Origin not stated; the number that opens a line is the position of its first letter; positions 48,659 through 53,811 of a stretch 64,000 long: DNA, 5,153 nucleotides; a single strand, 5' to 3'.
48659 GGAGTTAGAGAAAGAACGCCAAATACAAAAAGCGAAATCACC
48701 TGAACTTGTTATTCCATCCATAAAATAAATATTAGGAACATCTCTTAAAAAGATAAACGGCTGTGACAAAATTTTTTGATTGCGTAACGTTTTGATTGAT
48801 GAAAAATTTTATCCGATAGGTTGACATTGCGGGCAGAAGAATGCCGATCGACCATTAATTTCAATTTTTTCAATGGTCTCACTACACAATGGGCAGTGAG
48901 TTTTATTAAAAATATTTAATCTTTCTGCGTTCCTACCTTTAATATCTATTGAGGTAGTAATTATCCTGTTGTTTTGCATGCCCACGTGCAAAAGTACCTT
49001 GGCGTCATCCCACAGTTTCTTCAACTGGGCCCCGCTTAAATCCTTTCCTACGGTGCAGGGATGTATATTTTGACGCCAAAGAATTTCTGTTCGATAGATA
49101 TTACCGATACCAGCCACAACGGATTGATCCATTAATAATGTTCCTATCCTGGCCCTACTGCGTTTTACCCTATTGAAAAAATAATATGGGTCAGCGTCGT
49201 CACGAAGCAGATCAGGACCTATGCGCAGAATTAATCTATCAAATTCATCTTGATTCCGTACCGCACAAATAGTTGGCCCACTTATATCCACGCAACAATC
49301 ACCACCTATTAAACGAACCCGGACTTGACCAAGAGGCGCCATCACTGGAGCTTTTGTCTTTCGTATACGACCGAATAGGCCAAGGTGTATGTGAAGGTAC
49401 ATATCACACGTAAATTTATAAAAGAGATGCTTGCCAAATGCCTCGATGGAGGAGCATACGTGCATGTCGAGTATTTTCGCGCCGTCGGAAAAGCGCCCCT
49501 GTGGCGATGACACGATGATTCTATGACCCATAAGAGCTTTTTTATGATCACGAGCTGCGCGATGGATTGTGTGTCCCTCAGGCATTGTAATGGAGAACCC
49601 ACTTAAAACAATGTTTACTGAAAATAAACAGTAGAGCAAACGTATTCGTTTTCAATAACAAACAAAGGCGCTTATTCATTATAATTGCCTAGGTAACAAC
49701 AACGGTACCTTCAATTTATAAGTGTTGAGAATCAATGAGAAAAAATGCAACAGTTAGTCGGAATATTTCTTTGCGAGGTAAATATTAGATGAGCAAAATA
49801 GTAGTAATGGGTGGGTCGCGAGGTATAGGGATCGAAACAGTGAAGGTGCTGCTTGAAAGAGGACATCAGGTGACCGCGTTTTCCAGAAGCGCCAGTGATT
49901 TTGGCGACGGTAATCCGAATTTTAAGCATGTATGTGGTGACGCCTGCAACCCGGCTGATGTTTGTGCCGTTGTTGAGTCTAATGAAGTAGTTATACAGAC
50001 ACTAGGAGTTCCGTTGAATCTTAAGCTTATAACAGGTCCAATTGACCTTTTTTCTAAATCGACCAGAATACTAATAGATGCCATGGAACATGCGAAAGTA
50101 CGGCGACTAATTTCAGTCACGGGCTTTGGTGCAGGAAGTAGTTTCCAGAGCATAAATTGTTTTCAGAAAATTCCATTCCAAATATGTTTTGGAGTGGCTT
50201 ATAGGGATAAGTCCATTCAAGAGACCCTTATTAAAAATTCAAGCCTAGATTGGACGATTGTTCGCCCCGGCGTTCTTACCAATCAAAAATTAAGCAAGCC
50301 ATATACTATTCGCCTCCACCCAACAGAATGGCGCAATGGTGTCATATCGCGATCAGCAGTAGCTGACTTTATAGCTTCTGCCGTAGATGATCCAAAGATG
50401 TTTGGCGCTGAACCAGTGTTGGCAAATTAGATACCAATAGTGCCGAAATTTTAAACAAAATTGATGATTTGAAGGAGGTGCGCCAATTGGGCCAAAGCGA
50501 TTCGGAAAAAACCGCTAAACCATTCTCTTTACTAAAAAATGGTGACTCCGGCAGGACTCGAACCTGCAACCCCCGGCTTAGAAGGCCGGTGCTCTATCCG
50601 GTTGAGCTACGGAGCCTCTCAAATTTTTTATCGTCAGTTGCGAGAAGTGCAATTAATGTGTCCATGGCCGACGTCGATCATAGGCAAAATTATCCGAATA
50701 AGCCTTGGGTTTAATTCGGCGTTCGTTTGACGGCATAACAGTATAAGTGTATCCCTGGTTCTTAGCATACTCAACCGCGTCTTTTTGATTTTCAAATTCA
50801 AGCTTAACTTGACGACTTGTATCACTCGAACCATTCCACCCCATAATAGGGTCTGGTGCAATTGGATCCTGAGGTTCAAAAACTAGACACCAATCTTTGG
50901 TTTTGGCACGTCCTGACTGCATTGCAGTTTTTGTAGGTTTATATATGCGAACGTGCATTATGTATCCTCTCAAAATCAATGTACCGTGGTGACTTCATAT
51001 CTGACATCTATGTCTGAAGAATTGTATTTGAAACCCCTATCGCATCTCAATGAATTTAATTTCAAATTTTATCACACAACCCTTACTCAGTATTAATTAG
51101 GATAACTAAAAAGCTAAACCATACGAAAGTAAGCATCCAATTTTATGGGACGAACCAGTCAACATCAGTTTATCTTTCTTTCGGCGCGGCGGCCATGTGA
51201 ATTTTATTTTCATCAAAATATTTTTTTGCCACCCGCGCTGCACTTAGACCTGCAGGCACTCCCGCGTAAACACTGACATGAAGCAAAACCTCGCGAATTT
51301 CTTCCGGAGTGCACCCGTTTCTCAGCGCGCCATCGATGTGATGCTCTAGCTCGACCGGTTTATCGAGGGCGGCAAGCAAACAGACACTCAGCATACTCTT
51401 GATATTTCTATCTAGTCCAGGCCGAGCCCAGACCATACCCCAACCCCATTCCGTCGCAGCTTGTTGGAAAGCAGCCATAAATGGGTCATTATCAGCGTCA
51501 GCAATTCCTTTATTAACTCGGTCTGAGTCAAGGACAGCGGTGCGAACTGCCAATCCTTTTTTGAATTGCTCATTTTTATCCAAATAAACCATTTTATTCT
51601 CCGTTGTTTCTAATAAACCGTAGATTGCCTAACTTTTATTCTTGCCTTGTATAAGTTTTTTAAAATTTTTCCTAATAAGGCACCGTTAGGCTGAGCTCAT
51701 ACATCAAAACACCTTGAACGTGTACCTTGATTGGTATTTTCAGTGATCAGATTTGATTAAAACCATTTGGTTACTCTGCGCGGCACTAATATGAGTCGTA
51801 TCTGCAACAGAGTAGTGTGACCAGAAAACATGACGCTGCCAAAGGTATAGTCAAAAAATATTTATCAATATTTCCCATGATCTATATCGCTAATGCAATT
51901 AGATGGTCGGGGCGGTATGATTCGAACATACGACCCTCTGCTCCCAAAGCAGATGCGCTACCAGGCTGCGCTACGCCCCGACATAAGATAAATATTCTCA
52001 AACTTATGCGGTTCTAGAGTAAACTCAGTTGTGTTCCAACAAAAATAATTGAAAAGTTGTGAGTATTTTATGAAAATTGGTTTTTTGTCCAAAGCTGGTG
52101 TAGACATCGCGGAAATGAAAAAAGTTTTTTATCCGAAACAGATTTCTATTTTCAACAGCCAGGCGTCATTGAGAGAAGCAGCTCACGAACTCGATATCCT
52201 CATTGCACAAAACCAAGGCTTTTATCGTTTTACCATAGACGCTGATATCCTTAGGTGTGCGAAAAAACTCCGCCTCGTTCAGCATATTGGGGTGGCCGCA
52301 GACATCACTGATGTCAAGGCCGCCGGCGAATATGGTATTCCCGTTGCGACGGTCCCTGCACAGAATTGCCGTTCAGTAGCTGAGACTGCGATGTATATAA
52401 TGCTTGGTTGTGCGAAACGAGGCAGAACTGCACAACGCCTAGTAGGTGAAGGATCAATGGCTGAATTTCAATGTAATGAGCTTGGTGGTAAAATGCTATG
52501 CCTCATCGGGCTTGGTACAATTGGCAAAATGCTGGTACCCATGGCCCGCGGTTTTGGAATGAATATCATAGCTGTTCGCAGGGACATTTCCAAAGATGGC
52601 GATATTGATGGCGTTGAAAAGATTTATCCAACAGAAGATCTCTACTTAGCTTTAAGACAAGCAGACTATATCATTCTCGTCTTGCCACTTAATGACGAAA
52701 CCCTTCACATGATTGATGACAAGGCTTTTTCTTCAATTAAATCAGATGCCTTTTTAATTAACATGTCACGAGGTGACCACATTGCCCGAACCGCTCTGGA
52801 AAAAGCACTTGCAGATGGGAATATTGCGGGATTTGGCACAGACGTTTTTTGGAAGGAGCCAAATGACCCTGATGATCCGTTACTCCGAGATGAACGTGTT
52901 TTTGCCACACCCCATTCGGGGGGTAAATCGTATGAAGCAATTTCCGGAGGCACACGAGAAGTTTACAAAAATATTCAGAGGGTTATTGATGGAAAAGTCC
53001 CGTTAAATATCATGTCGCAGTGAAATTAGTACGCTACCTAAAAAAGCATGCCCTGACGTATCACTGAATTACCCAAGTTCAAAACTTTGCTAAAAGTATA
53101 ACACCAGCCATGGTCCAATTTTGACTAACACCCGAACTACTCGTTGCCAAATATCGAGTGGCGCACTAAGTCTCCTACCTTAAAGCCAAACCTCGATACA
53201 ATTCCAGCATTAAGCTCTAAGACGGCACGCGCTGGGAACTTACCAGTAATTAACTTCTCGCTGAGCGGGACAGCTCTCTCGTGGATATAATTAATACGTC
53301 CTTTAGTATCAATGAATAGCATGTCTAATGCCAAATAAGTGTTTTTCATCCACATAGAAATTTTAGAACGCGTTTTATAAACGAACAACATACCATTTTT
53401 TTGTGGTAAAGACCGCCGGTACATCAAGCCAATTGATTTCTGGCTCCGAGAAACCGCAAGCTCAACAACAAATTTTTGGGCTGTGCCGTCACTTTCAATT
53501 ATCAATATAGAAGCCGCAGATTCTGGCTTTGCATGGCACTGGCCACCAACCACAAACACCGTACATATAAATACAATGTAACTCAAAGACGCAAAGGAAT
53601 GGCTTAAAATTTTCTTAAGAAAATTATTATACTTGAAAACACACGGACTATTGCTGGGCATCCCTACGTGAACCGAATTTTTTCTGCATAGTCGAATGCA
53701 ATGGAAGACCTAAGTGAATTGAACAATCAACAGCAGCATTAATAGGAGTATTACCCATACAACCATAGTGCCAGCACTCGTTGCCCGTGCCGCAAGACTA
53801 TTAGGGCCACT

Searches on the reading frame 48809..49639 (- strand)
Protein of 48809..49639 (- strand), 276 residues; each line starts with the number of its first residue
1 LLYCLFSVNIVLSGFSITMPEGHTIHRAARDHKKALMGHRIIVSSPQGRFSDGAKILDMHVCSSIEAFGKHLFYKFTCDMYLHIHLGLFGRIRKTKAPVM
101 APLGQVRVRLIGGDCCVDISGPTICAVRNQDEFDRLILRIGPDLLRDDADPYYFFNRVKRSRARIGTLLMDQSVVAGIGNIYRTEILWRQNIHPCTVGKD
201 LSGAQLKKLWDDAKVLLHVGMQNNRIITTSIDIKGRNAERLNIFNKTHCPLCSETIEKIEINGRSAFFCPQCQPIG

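Call 4: search_protein_families(library=pfam, proteins=[window:48809-49639:-], max_evalue=0.01)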
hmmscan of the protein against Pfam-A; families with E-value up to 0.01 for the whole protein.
window:48809-49639:- (276 aa): 4 families
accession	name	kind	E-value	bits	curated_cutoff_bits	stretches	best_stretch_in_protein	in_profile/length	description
PF06831.19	H2TH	-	2.5e-22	79.1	34.7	1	140-228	1-89/93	Formamidopyrimidine-DNA glycosylase H2TH domain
PF01149.29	Fapy_DNA_glyco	-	1.6e-08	35.6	25.5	1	19-101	1-90/117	Formamidopyrimidine-DNA glycosylase N-terminal domain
PF06827.20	zf-FPG_IleRS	-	3.3e-08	33.7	21.3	1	249-274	4-29/30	Zinc finger found in FPG and IleRS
PF07191.17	Zn_ribbon_6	-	0.0024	18.3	25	1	245-273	28-56/67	Double zinc ribbon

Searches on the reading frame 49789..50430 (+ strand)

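Call 4: search_protein_families(library=pfam, proteins=[window:49789-50430:+], max_evalue=0.01)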
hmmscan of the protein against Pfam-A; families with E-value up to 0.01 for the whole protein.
window:49789-50430:+ (213 aa): 4 families
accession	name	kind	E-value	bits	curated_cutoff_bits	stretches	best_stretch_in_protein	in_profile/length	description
PF13460.12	NAD_binding_10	-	6.7e-37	127.6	27.2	1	8-202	1-184/184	NAD(P)H-binding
PF01370.27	Epimerase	-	5.2e-05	23.2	20.9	1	4-110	1-113/240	NAD dependent epimerase/dehydratase family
PF00106.31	adh_short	-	0.00013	22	26.6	1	4-37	3-36/195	short chain dehydrogenase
PF01073.25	3Beta_HSD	-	0.00038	20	22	1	5-151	1-160/280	3-beta hydroxysteroid dehydrogenase/isomerase family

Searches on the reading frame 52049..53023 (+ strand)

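Call 11: search_protein_families(library=pfam, proteins=[window:52049-53023:+], max_evalue=0.00001)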
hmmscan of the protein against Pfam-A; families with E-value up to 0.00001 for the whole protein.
window:52049-53023:+ (324 aa): 2 families
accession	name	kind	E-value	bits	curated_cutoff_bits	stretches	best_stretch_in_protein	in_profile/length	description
PF02826.25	2-Hacid_dh_C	-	1.2e-43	149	25.1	1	117-291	3-178/178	D-isomer specific 2-hydroxyacid dehydrogenase, NAD binding domain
PF00389.36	2-Hacid_dh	-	1.8e-16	60.4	24.6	1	35-321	27-132/134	D-isomer specific 2-hydroxyacid dehydrogenase, catalytic domain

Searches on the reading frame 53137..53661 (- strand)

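Call 11: search_protein_families(library=pfam, proteins=[window:53137-53661:-], max_evalue=0.00001)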
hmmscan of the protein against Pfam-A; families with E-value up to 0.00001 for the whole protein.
window:53137-53661:- (174 aa): 1 family
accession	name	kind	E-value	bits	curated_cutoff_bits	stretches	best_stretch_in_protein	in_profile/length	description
PF02643.20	DUF192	-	4.5e-30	104.1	27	1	65-167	2-95/96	Uncharacterized ACR, COG1430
